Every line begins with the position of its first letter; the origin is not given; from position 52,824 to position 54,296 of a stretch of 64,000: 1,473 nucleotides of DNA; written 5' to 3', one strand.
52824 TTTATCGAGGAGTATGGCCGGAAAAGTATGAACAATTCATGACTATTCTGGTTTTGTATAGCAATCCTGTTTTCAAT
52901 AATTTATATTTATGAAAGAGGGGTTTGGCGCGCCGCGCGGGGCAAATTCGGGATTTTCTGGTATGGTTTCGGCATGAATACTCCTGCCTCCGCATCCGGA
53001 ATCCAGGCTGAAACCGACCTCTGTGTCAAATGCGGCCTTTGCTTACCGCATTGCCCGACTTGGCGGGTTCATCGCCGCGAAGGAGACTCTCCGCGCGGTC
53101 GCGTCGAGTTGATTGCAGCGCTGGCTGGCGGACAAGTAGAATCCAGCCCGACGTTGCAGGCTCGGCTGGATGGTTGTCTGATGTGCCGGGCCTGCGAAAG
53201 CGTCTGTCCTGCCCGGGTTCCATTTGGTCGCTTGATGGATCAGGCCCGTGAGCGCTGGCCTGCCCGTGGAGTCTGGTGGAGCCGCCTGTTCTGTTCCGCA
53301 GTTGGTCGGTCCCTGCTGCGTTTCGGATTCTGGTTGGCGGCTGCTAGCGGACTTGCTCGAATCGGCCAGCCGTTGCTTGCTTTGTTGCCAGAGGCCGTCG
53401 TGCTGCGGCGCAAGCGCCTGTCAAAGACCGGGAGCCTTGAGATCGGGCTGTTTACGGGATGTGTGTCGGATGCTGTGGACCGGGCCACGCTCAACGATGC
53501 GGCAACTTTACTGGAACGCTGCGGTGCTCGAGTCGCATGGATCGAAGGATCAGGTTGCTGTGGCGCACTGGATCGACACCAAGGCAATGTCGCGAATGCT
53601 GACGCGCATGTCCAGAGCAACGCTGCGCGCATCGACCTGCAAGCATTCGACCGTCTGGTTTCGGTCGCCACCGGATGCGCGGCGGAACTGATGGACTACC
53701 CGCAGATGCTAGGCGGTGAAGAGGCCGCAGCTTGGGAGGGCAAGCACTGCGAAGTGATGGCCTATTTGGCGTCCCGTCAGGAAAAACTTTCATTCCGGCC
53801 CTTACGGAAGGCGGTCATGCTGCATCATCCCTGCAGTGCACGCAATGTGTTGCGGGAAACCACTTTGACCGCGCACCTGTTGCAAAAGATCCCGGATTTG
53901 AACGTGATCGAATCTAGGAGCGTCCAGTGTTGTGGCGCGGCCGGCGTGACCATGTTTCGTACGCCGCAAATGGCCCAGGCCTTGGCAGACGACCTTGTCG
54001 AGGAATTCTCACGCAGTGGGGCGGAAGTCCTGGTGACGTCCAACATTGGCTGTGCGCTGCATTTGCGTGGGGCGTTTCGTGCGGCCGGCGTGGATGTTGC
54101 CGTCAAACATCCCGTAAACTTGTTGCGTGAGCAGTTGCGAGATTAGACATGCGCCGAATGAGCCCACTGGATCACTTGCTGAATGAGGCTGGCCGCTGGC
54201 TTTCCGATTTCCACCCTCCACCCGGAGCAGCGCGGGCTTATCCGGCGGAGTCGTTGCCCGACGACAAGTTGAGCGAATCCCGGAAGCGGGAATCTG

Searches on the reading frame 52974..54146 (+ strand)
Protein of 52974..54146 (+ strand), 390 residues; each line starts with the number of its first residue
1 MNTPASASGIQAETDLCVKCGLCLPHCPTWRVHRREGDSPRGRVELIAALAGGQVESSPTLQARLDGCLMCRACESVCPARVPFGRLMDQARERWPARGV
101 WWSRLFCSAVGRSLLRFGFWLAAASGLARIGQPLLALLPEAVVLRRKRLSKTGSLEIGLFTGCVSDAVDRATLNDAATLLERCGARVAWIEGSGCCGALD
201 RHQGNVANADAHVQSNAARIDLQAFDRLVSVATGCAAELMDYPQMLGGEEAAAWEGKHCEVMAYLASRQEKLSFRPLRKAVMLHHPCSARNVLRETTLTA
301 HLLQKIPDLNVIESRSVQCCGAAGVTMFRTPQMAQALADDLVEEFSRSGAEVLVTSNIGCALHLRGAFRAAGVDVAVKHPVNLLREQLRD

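Call 69: search_protein_families(library=pfam, proteins=[window:52974-54146:+], max_evalue=0.0001)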
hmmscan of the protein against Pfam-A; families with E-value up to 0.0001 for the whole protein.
window:52974-54146:+ (390 aa): 10 families
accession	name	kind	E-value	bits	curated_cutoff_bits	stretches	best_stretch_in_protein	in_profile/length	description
PF02754.22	CCG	-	5.4e-21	74.9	20.6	2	281-365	1-85/85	Cysteine-rich domain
PF13183.11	Fer4_8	-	6.2e-12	46.3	27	1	14-81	2-67/68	4Fe-4S dicluster domain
PF13534.11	Fer4_17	-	4.3e-09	37.2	22.2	1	17-82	2-60/61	4Fe-4S dicluster domain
PF12838.12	Fer4_7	-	4.6e-08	33.9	27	1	17-81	2-51/52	4Fe-4S dicluster domain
PF13484.11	Fer4_16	-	7.6e-07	30.3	30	1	17-80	2-65/66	4Fe-4S double cluster binding domain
PF13187.11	Fer4_9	-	2e-06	28.1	27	1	17-81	2-50/52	4Fe-4S dicluster domain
PF00037.32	Fer4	-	2.8e-06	27.3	21.1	0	14-29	5-20/24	4Fe-4S binding domain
PF13237.11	Fer4_10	-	9.9e-06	25.8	25.5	0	12-79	4-53/53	4Fe-4S dicluster domain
PF12797.12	Fer4_2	-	3.5e-05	23.9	24.5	0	13-29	6-22/22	4Fe-4S binding domain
PF12837.12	Fer4_6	-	5.3e-05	23.4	25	0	13-29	5-21/24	4Fe-4S binding domain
